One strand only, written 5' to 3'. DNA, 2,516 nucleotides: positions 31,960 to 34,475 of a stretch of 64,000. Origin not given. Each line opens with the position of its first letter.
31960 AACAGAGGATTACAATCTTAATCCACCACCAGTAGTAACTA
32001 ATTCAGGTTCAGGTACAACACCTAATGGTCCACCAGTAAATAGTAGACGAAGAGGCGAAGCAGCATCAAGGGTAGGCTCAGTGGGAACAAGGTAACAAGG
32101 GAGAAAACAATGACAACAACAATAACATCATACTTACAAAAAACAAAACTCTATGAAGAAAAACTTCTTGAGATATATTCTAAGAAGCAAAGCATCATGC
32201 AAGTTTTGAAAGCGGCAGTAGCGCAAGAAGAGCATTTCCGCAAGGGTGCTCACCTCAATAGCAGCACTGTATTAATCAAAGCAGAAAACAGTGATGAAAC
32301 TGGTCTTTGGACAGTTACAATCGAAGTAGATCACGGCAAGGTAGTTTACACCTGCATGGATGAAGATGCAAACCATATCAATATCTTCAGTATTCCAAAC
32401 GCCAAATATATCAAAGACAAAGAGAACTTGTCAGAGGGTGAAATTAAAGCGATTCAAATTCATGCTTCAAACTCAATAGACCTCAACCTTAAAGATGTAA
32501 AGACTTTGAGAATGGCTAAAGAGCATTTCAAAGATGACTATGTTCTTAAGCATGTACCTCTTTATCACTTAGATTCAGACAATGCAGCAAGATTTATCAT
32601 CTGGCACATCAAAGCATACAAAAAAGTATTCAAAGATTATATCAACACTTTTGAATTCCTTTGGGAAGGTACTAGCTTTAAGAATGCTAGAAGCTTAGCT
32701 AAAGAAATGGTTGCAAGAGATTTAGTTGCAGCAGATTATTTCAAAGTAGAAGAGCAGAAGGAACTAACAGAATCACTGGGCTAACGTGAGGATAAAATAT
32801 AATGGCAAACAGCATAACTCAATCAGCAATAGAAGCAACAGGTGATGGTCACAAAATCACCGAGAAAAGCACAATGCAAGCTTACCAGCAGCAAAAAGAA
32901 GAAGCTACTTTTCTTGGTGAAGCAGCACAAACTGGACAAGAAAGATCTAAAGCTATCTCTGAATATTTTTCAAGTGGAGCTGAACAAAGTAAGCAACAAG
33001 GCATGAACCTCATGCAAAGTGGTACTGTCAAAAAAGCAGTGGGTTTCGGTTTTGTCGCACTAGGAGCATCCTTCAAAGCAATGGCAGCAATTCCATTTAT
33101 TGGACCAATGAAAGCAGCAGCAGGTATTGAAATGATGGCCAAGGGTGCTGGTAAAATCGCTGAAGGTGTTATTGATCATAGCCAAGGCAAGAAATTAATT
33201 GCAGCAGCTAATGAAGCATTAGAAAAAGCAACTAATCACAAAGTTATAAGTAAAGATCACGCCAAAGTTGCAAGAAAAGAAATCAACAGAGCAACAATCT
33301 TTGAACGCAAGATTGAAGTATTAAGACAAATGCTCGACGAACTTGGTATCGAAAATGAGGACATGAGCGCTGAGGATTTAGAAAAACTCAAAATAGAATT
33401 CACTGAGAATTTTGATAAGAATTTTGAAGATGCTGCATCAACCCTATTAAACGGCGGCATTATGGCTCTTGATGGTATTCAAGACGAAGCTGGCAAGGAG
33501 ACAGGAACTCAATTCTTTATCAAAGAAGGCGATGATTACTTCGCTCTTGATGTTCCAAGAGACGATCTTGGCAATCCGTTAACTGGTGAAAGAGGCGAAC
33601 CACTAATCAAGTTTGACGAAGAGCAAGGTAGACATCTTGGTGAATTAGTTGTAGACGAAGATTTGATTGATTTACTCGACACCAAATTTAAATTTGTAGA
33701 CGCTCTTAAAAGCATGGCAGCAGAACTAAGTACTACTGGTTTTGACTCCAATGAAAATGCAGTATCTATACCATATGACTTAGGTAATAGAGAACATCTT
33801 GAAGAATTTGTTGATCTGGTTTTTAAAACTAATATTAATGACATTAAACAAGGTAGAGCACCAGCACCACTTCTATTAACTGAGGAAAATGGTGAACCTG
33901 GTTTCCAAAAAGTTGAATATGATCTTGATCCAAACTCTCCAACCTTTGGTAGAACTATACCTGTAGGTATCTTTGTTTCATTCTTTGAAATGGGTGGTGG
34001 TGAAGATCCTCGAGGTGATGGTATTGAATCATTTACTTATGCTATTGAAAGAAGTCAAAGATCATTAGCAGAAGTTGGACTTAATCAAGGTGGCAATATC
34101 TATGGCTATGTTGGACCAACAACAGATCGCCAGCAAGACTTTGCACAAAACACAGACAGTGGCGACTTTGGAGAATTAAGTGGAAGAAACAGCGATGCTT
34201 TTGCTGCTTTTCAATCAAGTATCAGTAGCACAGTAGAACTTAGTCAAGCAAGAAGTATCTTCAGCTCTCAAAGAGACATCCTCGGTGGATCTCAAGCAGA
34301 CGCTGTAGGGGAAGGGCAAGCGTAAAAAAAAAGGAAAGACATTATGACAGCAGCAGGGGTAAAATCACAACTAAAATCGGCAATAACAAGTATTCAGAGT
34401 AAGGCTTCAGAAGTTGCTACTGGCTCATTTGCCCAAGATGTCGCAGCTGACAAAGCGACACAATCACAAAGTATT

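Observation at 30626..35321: Four-gene cluster of uncharacterised, signal-less coiled-coil proteins bracketed by two paralogs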

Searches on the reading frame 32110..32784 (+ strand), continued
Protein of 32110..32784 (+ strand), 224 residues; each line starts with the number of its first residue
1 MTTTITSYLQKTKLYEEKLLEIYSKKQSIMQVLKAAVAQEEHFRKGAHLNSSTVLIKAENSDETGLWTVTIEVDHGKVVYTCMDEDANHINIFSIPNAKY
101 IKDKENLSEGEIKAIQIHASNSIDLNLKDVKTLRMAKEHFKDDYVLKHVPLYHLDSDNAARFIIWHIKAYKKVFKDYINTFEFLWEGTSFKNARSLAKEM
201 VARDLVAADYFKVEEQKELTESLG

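Call 85: fold_search(model_id=the predicted structure, library=viral)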
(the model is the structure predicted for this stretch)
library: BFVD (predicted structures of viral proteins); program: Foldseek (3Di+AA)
matches with E <= 10: 642; with E <= 0.001: 0
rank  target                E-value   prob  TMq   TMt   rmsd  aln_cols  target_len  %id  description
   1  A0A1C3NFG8            4.1e-02  0.60  0.27  0.29  13.2       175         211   12  (no name in the UniProt tables at hand)
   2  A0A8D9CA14            6.2e-02  0.38  0.22  0.20  25.4       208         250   12  Uncharacterized protein [uncultured marine phage]
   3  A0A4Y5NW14            8.8e-02  0.21  0.22  0.29  16.8       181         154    9  (no name in the UniProt tables at hand)
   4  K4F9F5                1.6e-01  0.15  0.17  0.19  19.3       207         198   10  Uncharacterized protein [Cronobacter phage vB_CsaM_GAP32]
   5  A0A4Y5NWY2            1.7e-01  0.20  0.25  0.30  14.6       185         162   14  (no name in the UniProt tables at hand)
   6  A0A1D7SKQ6            2.0e-01  0.35  0.18  0.06  12.2       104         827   10  Baseplate hub subunit tail lysozyme [Cyanophage S-RIM14]
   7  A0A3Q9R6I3            2.0e-01  0.30  0.24  0.38  15.0       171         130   10  (no name in the UniProt tables at hand)
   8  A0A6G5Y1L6            2.1e-01  0.08  0.15  0.15  17.7       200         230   14  (no name in the UniProt tables at hand)
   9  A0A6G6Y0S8            2.4e-01  0.23  0.16  0.30  14.9        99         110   10  Uncharacterized protein [Bifidobacterium phage BadAargau2]
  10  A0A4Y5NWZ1            2.4e-01  0.23  0.25  0.33   9.9       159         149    9  (no name in the UniProt tables at hand)
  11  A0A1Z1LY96            2.4e-01  0.05  0.14  0.09  20.6       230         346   13  Uncharacterized protein [Serratia phage CBH8]
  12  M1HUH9                2.6e-01  0.12  0.16  0.20  18.5       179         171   13  (no name in the UniProt tables at hand)
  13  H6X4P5                2.7e-01  0.18  0.25  0.32  12.4       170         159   12  Uncharacterized protein [Klebsiella phage vB_KleM_RaK2]
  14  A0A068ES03            2.7e-01  0.11  0.19  0.08  16.2       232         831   10  Envelope glycoprotein H [Falconid herpesvirus 1]
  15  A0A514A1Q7            2.9e-01  0.44  0.24  0.37  10.0       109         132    9  Uncharacterized protein [Aeromonas phage LAh10]
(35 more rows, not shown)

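Call 93: find_encoding_contigs(protein=P0110, flank=8000, max_places=2)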
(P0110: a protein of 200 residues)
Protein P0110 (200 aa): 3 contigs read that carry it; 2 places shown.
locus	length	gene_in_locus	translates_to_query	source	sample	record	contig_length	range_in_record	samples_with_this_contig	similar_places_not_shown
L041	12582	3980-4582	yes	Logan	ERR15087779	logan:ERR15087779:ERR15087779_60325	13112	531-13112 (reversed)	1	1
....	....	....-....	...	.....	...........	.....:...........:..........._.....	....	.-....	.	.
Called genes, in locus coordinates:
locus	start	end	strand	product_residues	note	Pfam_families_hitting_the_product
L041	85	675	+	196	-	-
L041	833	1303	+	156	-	-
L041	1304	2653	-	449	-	PF00342:PGI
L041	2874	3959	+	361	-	-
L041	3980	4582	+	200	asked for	-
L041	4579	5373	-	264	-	PF00528:BPD_transp_1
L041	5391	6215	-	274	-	PF13085:Fer2_3, PF12838:Fer4_7 (faint), PF13187:Fer4_9 (faint), PF13183:Fer4_8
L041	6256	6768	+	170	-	PF01668:SmpB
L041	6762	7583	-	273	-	-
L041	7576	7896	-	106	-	-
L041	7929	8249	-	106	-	-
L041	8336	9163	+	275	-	PF23441:SDR, PF00106:adh_short, PF08659:KR, PF13561:adh_short_C2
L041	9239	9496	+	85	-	PF23297:ACP_SdgA_C (weak), PF14573:PP-binding_2 (weak), PF00550:PP-binding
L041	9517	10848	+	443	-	PF00202:Aminotran_3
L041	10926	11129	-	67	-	PF04070:DUF378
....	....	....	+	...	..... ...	-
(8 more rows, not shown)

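Call 94: find_encoding_contigs(protein=P0113, flank=8000, max_places=2)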
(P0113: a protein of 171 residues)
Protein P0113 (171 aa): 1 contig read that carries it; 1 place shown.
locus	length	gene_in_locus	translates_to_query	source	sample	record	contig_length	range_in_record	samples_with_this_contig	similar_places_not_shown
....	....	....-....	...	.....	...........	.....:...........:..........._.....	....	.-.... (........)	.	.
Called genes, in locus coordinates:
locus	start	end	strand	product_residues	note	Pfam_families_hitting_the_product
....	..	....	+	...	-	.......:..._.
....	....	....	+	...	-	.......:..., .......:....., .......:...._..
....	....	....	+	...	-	-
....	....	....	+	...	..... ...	-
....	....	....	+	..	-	?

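Call 95: find_encoding_contigs(protein=P0100, flank=8000, max_places=2)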
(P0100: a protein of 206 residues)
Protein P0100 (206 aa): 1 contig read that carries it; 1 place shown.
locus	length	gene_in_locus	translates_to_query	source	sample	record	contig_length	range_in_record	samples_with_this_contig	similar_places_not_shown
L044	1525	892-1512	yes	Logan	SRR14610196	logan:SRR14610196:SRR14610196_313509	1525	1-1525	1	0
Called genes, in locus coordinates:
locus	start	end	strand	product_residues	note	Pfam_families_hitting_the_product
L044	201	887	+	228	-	-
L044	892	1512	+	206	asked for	-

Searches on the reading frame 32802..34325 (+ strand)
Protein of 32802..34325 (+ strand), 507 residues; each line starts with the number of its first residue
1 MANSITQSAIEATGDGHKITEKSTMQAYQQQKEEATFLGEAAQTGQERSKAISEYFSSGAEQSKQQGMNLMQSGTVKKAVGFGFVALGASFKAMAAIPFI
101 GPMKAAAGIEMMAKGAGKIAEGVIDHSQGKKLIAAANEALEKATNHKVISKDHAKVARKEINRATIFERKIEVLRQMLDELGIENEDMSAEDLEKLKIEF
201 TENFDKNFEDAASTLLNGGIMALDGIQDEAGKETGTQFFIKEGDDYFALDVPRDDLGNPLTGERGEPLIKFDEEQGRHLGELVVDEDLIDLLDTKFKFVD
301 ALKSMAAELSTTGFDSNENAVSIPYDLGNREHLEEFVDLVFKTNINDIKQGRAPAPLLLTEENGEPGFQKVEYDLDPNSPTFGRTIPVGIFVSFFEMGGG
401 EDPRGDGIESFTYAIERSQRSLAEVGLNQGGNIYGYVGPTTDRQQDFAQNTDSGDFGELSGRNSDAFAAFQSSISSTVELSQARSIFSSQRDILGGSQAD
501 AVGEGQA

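Call 3: search_protein_families(library=pfam, proteins=[window:32802-34325:+], max_evalue=1)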
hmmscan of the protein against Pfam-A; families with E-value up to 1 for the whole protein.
window:32802-34325:+ (507 aa): 2 families
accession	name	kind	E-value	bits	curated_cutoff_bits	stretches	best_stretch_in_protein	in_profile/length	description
PF18546.6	MetOD1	-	0.018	15.6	23.8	1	125-197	14-87/142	Methanogen output domain 1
PF09388.15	SpoOE-like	-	0.21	12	23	1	168-191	2-24/42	Spo0E like sporulation regulatory protein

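Call 4: search_protein_families(library=ncbifam, proteins=[window:32802-34325:+], max_evalue=1)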
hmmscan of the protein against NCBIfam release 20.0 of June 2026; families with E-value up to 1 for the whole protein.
window:32802-34325:+ (507 aa): 3 families
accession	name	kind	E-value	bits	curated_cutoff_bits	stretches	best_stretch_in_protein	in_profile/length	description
NF011495.0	PRK14903.1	equivalog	0.0065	15.4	503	1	121-216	230-320/431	16S rRNA (cytosine(967)-C(5))-methyltransferase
NF000598.1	PRK00015.2-2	equivalog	0.11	12.1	273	1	100-185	34-115/203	ribonuclease HII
TIGR03351.1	PhnX-like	hypoth_equivalog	0.12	12.3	218.9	1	137-219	20-92/220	phosphonatase-like hydrolase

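Call 9: find_encoding_contigs(protein=window:32802-34325:+, flank=10000, max_places=6)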
Protein window:32802-34325:+ (507 aa): 4 contigs read that carry it; 3 places shown.
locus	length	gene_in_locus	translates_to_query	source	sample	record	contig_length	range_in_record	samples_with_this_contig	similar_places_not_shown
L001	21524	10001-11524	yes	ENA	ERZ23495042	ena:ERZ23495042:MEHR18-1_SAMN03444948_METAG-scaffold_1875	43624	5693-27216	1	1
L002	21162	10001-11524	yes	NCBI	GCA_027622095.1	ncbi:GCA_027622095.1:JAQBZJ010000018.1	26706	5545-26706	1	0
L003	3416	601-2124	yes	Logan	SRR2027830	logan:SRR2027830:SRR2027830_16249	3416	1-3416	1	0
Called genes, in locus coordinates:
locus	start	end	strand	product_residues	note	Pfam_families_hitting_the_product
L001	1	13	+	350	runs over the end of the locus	PF00932:LTD (weak)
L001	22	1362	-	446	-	PF06689:zf-C4_ClpX, PF00493:MCM (weak), PF00004:AAA, PF07724:AAA_2, PF07728:AAA_5 (weak), PF13401:AAA_22 (faint), PF10431:ClpB_D2-small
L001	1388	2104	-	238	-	PF00574:CLP_protease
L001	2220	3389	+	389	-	PF01276:OKR_DC_1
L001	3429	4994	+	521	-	PF01551:Peptidase_M23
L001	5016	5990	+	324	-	PF12838:Fer4_7 (faint), PF13187:Fer4_9 (faint), PF12797:Fer4_2 (faint), PF00037:Fer4 (faint), PF12837:Fer4_6 (faint), PF13484:Fer4_16 (faint), PF12617:LdpA_C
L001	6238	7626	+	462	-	PF19568:Spore_III_AA, PF25199:nSTAND_NTPase5 (weak), PF13191:AAA_16 (weak), PF13604:AAA_30 (weak), PF20720:nSTAND3, PF00004:AAA, PF07724:AAA_2 (weak), PF25516:PTPase, +8 more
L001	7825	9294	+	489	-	-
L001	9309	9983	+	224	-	-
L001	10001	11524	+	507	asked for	-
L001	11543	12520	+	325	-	-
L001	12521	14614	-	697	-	PF04851:ResIII, PF17757:UvrB_inter, PF27431:UvrB_3rd, PF00271:Helicase_C, PF12344:UvrB, PF02151:UVR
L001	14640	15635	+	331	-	PF00763:THF_DHG_CYH, PF02882:THF_DHG_CYH_C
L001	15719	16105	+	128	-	PF00507:Oxidored_q4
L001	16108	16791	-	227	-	PF00578:AhpC-TSA, PF08534:Redoxin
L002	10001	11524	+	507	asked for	-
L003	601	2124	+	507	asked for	-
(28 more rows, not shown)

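Call 10: search_solved_structures(query=window:32802-34325:+, max_evalue=1)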
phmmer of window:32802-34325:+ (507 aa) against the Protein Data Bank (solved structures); distinct sequences matched with E-value up to 1: 0.

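Call 11: find_homologous_proteins(query=window:32802-34325:+, max_evalue=0.001)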
Query window:32802-34325:+ (507 aa): 12 proteins with E <= 0.001 among 8000 candidates.
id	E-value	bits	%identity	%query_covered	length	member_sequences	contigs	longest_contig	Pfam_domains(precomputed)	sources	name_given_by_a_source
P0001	0.0e+0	1042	95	100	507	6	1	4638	-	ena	-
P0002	2.7e-244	829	74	100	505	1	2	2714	-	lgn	-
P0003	1.8e-196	672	68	88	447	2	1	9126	-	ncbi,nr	ncbi:MAG: hypothetical protein OXU45_09050, partial [Candidatus Melainabacteria bacterium]|nr:hypoth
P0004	1.4e-177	609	57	100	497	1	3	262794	-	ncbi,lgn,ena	-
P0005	1.7e-174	599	57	100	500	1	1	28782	-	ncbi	-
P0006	9.2e-172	590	56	100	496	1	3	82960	-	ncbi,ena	-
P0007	1.4e-170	586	55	100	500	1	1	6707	-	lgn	-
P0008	2.0e-167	576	55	100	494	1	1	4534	-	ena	-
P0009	1.7e-165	570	55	100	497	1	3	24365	-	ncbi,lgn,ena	-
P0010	3.9e-157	542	52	100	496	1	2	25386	-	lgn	-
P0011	1.0e-155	537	52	100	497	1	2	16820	-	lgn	-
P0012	8.3e-112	393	60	65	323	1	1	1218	-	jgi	jgi:hypothetical protein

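Call 14: find_encoding_contigs(protein=P0004, flank=10000, max_places=2)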
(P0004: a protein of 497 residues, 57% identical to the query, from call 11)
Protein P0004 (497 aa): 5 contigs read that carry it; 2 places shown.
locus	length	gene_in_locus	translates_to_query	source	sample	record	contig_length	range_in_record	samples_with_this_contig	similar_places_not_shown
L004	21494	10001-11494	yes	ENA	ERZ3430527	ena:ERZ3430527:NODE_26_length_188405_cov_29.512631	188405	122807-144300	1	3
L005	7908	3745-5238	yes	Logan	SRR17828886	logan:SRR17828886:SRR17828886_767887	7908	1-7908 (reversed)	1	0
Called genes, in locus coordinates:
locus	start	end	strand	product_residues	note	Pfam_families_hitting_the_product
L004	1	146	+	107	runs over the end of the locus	-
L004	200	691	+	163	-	-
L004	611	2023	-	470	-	PF17820:PDZ_6 (faint), PF19238:Radical_SAM_2, PF04459:DUF512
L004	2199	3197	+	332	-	PF00288:GHMP_kinases_N, PF08544:GHMP_kinases_C (weak)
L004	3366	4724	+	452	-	PF21760:SecD_1st, PF22599:SecDF_P1_head, PF02355:SecD_SecF_C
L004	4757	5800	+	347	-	PF11805:DUF3326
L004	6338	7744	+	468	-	PF19568:Spore_III_AA, PF00437:T2SSE (faint), PF13191:AAA_16 (faint), PF20720:nSTAND3 (weak), PF00004:AAA (weak), PF07728:AAA_5 (weak), PF13238:AAA_18 (weak), PF25516:PTPase, +5 more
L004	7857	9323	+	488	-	-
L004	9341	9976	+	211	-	-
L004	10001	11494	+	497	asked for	-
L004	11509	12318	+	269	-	-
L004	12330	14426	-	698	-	PF00270:DEAD (faint), PF04851:ResIII, PF17757:UvrB_inter, PF27431:UvrB_3rd, PF00271:Helicase_C, PF12344:UvrB, PF02151:UVR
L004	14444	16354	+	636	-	PF02518:HATPase_c, PF13589:HATPase_c_3, PF01119:DNA_mis_repair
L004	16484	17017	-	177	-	PF00571:CBS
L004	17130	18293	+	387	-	PF00108:Thiolase_N, PF00109:ketoacyl-synt (weak), PF02803:Thiolase_C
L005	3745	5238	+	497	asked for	-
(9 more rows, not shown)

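Call 18: search_protein_families(library=padloc, proteins=[window:32802-34325:+], max_evalue=0.1)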
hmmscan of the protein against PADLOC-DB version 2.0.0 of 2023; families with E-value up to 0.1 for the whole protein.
window:32802-34325:+ (507 aa): 0 families

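Call 19: search_protein_families(library=phrogs, proteins=[window:32802-34325:+], max_evalue=0.1)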
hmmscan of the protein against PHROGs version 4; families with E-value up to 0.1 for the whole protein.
window:32802-34325:+ (507 aa): 1 family
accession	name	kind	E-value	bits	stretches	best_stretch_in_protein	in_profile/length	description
phrog_17433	-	unknown function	0.093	14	0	196-236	46-86/96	-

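Call 33: predict_structure(alignment_id=A2)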
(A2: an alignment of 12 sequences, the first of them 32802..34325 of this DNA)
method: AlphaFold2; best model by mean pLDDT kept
length: 507 residues; sequences in the alignment: 12
mean_pLDDT: 58.9   pTM: 0.54
mean pLDDT of the five models: 58.9, 58.4, 55.7, 52.9, 52.8
residues with pLDDT >= 90: 7; 70-90: 224; 50-70: 68; < 50: 208
segments of 3 or more residues with pLDDT < 50: 1-127, 429-507
pLDDT, mean of each block of 10 residues (from residue 1): 32 32 39 30 32 33 35 28 24 27 30 27 43 67 63 71 85 84 80 83 87 87 80 82 87 82 77 71 86 88 86 70 82 87 84 78 77 80 77 70 55 60 59 30 27 25 35 39 35 34 30
secondary structure, 60 per line:
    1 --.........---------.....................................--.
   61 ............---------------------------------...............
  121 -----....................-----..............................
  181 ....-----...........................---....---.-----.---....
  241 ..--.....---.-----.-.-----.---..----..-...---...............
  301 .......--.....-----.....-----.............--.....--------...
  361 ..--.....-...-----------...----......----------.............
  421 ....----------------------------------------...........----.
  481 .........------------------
elements in order: H3-11 H21-57 H60-72 H106-120 H126-145 H151-184 H190-216 E220-223 E237-242 E245-249 E280-282 H286-307 E310-314 E320-324 H330-342 H345-349 E358-362 E365-369 E371-373 E385-387 H394-397 H408-424 H465-475 H480-489

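Call 46: search_solved_structures(query=A2, max_evalue=10)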
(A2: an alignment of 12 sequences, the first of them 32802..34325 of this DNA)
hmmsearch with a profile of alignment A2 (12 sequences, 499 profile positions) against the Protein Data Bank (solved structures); distinct sequences matched with E-value up to 10: 1.
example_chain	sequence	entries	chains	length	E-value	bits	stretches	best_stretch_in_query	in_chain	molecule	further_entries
7bat_A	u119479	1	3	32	1.5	10.6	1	100-126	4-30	CC-Type2-(GgIaId)4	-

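Call 74: search_protein_families(library=pfam, alignment_id=A2, max_evalue=1)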
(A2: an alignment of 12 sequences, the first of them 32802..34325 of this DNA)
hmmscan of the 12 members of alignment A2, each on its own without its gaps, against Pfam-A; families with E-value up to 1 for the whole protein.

A. member 1, window:32802-34325:+ (507 aa): 2 families
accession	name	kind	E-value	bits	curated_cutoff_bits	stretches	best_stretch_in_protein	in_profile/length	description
PF18546.6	MetOD1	-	0.018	15.6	23.8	1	125-197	14-87/142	Methanogen output domain 1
PF09388.15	SpoOE-like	-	0.21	12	23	1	168-191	2-24/42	Spo0E like sporulation regulatory protein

B. families by the number of members that match (of 12 scanned): 19 families
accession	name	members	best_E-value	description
PF18546.6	MetOD1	10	0.0022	Methanogen output domain 1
PF14738.11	CFAP91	6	0.0073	Cilia- and flagella-associated protein 91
PF09388.15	SpoOE-like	4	0.016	Spo0E like sporulation regulatory protein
PF19762.4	DUF6249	2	0.012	Domain of unknown function (DUF6249)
PF11101.13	DUF2884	2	0.47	Protein of unknown function (DUF2884)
PF25587.1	Rv2743c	1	0.0008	Rv2743c family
PF20159.5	YidB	1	0.00097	YidB-like protein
PF18433.6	DUF5610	1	0.006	Domain of unknown function (DUF5610)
PF01516.21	Orbi_VP6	1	0.017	Orbivirus helicase VP6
PF09280.16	XPC-binding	1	0.019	XPC-binding domain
PF09548.15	Spore_III_AB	1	0.035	Stage III sporulation protein AB (spore_III_AB)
PF21015.2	Ybfg_C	1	0.041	Ybfg C-terminal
PF22470.1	Histone_HNS_N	1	0.052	H-NS histone-like proteins, N-terminal domain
PF09111.16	SLIDE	1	0.098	SLIDE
PF19068.5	DUF5764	1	0.14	Family of unknown function (DUF5764)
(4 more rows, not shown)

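Call 88: search_protein_families(library=pfam, proteins=[P0002, P0003, P0004, P0005, P0006, P0007, P0008, P0009, P0010, P0011], max_evalue=0.02)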
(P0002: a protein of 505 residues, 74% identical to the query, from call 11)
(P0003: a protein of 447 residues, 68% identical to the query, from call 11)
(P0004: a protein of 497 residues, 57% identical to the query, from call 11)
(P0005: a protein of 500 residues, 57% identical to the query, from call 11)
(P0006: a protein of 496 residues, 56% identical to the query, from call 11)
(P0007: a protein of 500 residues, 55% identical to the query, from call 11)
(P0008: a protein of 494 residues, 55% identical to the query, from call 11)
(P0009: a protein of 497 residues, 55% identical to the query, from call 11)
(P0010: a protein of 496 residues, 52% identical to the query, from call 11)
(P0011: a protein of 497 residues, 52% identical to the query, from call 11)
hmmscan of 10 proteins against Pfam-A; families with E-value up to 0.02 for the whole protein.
P0002 (505 aa): 1 family
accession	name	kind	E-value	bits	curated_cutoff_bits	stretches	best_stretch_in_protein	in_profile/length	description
PF18546.6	MetOD1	-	0.0022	18.5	23.8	1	118-194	9-86/142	Methanogen output domain 1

P0003 (447 aa): 1 family
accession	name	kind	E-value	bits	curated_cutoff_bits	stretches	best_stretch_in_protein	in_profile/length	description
PF18433.6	DUF5610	-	0.006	17.5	26.4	1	133-221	8-95/117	Domain of unknown function (DUF5610)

P0004 (497 aa): 1 family
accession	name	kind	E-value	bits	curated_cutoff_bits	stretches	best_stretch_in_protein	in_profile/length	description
PF18546.6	MetOD1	-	0.012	16.1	23.8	0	115-191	10-87/142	Methanogen output domain 1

P0005 (500 aa): 2 families
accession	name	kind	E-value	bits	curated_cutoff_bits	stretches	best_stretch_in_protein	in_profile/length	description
PF14738.11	CFAP91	-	0.0073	16.8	27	1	134-205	69-141/153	Cilia- and flagella-associated protein 91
PF18546.6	MetOD1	-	0.014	15.9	23.8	0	120-192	13-86/142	Methanogen output domain 1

P0006 (496 aa): 2 families
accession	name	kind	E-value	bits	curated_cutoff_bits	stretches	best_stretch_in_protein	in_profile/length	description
PF18546.6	MetOD1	-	0.014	15.9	23.8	0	117-190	13-87/142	Methanogen output domain 1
PF14738.11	CFAP91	-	0.019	15.4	27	1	124-202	62-141/153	Cilia- and flagella-associated protein 91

P0007 (500 aa): 2 families
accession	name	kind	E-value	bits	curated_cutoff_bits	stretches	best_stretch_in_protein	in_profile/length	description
PF09388.15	SpoOE-like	-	0.016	15.6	23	0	163-187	2-25/42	Spo0E like sporulation regulatory protein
PF01516.21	Orbi_VP6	-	0.017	15.2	22.6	0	32-194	33-188/324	Orbivirus helicase VP6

P0008 (494 aa): 2 families
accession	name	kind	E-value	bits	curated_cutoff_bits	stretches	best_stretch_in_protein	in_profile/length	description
PF20159.5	YidB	-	0.00097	19.9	24.3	1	73-174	31-123/132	YidB-like protein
PF09280.16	XPC-binding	-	0.019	15.1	26.4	0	165-196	22-52/57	XPC-binding domain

P0009 (497 aa): 2 families
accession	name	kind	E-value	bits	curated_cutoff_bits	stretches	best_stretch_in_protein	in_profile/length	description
PF25587.1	Rv2743c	-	0.0008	19.6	27.7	1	79-191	35-140/237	Rv2743c family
PF19762.4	DUF6249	-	0.012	16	33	1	42-119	22-102/104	Domain of unknown function (DUF6249)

P0010 (496 aa): 0 families

P0011 (497 aa): 0 families
